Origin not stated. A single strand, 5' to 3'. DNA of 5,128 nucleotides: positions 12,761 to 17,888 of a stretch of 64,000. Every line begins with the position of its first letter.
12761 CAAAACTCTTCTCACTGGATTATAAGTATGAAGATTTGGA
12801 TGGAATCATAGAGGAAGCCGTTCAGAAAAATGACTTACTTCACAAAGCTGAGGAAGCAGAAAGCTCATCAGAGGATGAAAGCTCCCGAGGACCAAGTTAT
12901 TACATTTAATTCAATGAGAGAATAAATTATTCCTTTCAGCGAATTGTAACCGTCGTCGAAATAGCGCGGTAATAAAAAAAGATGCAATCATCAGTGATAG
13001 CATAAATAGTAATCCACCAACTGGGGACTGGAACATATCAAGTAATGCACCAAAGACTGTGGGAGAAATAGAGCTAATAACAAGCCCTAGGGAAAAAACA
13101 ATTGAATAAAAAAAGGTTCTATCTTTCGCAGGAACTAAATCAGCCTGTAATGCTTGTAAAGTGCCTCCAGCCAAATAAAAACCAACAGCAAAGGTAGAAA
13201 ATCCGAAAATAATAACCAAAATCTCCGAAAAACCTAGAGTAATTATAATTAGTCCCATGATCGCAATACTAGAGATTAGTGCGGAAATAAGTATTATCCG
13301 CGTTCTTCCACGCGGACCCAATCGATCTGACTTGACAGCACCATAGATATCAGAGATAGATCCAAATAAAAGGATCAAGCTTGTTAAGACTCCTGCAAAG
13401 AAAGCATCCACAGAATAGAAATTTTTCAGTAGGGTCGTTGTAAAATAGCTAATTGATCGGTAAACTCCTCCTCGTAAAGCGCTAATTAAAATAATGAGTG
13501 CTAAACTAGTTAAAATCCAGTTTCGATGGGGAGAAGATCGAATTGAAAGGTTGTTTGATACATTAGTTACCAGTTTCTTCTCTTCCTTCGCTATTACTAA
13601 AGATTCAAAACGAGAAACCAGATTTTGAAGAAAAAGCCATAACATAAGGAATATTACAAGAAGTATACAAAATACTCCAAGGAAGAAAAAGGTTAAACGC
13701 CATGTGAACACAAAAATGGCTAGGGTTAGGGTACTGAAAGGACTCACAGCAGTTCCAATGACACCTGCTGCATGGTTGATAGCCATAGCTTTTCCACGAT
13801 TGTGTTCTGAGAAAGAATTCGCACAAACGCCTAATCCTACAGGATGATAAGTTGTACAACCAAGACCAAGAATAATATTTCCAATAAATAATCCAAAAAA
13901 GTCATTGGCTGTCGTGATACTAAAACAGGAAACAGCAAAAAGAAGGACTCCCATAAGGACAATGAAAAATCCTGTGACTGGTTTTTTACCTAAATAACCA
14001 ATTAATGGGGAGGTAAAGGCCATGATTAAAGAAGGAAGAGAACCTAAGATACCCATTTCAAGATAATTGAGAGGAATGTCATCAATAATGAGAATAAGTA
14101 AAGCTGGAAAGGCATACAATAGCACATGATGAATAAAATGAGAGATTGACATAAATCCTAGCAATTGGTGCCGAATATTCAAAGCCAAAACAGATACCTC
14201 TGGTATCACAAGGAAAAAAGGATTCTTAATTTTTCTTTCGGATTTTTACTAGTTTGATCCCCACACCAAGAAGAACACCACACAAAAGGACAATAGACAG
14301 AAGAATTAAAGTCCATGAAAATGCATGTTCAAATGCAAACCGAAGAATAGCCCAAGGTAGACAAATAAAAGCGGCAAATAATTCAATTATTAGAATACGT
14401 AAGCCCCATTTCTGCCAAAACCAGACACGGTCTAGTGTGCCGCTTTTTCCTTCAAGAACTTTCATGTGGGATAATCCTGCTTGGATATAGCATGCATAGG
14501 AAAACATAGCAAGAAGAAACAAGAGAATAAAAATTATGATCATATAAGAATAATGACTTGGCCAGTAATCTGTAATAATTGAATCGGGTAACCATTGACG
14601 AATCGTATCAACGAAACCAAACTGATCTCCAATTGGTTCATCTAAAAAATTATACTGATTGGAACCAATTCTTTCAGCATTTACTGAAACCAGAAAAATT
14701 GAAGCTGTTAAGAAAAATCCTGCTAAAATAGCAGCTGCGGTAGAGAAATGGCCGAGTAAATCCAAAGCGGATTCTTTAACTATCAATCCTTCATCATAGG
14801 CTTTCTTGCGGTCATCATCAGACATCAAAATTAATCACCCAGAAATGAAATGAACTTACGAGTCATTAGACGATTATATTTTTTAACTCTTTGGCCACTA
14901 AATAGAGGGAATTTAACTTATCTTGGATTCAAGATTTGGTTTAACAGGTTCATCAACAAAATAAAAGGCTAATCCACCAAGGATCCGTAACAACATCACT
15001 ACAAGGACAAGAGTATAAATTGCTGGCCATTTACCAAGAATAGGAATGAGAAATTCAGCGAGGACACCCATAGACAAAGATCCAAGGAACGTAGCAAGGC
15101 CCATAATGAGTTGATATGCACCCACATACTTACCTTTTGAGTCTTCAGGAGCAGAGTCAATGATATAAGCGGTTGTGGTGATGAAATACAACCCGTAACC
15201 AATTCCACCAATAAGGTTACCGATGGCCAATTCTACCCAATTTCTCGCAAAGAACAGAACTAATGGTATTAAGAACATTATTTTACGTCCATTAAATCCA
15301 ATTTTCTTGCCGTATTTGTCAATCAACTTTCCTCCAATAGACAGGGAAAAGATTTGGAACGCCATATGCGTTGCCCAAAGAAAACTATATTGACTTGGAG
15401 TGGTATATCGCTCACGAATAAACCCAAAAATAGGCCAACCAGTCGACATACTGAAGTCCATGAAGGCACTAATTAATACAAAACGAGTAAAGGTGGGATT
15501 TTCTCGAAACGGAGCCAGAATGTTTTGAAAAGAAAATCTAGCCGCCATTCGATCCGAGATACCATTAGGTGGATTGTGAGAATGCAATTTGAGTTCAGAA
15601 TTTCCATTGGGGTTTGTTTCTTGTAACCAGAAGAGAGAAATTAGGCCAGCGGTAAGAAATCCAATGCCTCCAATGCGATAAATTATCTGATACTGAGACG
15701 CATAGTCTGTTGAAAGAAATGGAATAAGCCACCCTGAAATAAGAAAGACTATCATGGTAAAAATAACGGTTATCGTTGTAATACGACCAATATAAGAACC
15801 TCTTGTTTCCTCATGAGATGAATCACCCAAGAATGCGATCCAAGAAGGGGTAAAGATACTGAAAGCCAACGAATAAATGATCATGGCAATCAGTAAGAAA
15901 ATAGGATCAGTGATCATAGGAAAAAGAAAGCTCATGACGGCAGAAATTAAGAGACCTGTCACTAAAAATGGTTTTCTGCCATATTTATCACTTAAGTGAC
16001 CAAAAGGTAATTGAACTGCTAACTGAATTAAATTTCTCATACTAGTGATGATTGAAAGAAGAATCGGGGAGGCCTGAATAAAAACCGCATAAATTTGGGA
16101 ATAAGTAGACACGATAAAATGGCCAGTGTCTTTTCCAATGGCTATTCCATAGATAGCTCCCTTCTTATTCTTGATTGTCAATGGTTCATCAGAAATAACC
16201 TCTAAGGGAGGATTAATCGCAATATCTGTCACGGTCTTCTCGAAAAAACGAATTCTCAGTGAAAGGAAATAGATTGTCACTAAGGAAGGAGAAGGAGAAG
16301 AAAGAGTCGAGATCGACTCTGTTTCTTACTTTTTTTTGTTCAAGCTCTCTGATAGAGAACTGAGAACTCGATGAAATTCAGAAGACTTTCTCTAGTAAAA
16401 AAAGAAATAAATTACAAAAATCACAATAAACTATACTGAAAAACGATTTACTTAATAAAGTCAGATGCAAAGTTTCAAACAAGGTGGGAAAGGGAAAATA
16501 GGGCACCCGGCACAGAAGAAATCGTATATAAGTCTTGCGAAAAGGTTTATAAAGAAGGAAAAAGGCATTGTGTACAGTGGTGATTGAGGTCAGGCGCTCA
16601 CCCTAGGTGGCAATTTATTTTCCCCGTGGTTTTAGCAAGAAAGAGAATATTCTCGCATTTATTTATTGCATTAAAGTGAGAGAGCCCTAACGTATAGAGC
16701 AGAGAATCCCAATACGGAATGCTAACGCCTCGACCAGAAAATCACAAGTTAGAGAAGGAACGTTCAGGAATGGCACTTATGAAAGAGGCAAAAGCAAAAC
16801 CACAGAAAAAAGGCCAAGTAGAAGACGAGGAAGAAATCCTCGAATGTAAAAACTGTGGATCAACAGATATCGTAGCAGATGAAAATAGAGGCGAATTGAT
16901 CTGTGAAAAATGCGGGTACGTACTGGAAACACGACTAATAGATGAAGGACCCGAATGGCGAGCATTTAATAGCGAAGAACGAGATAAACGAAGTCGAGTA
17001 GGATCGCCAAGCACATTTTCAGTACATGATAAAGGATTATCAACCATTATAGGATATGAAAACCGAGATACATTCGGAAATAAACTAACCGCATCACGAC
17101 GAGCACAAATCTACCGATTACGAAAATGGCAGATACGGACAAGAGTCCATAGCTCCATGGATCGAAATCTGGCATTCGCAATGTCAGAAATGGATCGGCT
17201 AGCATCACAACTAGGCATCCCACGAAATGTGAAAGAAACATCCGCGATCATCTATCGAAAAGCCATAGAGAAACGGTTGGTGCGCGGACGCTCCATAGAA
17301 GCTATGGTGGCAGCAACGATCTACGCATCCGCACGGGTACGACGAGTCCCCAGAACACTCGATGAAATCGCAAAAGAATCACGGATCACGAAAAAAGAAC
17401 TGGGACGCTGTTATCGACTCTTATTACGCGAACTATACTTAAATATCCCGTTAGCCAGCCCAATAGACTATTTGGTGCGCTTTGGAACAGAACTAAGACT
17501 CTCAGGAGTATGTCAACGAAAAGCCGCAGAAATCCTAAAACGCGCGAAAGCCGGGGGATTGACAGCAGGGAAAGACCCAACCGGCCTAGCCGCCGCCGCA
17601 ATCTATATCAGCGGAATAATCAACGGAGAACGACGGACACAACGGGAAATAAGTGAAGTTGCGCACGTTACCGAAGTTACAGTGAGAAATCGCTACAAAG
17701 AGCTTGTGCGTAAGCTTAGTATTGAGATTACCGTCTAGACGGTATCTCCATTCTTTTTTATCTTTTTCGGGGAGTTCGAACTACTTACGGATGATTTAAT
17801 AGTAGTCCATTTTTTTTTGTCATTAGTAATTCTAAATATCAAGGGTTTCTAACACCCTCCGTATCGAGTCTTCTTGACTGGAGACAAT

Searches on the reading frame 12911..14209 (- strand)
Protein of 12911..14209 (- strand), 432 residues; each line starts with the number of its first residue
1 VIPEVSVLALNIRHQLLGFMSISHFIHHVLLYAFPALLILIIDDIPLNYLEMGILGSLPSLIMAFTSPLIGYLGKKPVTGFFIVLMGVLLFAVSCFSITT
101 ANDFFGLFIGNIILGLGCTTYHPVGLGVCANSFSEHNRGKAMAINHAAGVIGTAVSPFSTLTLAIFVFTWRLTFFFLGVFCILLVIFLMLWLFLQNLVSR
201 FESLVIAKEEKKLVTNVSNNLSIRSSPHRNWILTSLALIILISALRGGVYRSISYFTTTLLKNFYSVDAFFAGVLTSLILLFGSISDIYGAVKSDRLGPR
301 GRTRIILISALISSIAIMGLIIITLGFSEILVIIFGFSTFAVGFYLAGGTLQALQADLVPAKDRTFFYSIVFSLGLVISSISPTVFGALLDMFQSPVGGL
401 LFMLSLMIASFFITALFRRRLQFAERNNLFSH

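Call 70: search_protein_families(library=pfam, proteins=[window:12911-14209:-], max_evalue=0.00001)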
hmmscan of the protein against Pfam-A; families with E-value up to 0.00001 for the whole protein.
window:12911-14209:- (432 aa): 1 family
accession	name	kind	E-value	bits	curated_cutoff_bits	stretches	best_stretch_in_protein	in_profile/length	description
PF07690.21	MFS_1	-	7.5e-34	117.6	33.4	1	21-345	2-313/347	Major Facilitator Superfamily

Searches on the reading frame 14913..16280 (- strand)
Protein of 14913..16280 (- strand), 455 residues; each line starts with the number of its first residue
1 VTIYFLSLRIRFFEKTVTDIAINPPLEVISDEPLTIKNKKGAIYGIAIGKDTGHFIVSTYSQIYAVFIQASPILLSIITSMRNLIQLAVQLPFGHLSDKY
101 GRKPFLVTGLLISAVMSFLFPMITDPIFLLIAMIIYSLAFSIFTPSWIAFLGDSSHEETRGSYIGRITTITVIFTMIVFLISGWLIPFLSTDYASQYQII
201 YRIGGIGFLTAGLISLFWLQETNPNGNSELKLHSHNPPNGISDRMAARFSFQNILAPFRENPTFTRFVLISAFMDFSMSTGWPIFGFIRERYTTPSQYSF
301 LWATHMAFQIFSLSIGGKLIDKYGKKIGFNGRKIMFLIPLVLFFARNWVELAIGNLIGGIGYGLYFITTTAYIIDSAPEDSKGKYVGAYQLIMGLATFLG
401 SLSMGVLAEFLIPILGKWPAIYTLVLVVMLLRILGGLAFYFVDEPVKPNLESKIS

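Call 70: search_protein_families(library=pfam, proteins=[window:14913-16280:-], max_evalue=0.00001)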
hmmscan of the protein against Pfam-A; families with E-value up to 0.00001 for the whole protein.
window:14913-16280:- (455 aa): 3 families
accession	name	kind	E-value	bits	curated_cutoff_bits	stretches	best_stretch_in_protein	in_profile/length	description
PF07690.21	MFS_1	-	7.9e-45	153.7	33.4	2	59-278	18-220/347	Major Facilitator Superfamily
PF00083.30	Sugar_tr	-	2e-13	50.5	22.3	1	294-437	44-189/452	Sugar (and other) transporter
PF12832.13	MFS_1_like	-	9e-10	38.6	25.2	1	60-407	21-361/373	MFS_1 like family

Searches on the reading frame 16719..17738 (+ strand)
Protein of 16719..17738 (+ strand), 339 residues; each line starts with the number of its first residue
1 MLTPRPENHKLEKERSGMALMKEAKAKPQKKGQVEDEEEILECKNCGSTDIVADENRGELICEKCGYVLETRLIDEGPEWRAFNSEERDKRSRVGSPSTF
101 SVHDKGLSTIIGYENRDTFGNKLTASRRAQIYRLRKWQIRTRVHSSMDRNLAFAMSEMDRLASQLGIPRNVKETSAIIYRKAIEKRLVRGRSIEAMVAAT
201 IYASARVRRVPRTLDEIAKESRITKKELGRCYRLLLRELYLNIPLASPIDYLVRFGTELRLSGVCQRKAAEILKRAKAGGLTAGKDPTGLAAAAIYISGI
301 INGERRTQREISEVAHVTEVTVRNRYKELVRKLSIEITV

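Call 70: search_protein_families(library=pfam, proteins=[window:16719-17738:+], max_evalue=0.00001)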
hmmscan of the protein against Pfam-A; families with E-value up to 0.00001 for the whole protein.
window:16719-17738:+ (339 aa): 2 families
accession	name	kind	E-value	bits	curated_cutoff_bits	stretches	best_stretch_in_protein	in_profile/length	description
PF00382.24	TFIIB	-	4.9e-43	145.5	23.6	2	244-331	4-91/92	Transcription factor TFIIB repeat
PF08271.17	Zn_Ribbon_TF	-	7.2e-20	70.7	29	1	42-83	2-43/43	TFIIB zinc-binding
